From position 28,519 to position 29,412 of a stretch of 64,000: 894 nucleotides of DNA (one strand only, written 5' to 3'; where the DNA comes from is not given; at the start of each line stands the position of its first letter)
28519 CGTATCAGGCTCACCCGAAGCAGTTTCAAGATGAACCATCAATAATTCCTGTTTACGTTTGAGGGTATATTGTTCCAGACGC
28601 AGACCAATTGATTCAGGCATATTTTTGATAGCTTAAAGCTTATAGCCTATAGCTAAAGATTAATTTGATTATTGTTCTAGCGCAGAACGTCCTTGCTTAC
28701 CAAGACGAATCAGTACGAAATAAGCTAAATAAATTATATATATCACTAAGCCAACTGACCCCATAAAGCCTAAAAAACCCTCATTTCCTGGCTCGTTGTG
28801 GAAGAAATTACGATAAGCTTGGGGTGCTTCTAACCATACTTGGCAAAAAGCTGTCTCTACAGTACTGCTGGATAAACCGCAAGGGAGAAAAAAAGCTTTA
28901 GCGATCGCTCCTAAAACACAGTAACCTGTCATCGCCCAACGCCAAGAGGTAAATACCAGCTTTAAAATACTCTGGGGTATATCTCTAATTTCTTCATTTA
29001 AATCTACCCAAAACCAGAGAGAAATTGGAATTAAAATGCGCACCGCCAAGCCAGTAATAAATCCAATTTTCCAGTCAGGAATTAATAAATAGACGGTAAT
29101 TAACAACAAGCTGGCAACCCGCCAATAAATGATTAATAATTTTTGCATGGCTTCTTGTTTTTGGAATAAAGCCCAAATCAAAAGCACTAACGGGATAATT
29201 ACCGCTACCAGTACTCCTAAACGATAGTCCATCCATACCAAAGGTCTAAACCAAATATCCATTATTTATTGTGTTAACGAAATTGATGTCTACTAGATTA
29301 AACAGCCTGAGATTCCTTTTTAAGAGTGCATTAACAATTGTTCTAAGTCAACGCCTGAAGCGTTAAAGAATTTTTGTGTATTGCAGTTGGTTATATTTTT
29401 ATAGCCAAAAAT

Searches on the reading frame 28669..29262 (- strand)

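Call 50: search_protein_families(library=pfam, proteins=[window:28669-29262:-], max_evalue=0.0001)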
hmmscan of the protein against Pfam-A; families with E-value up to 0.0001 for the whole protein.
window:28669-29262:- (197 aa): 1 family
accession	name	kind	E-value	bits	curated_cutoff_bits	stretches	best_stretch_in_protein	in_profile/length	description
PF11375.13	DUF3177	-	2e-86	289.1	25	1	6-194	1-188/189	Protein of unknown function (DUF3177)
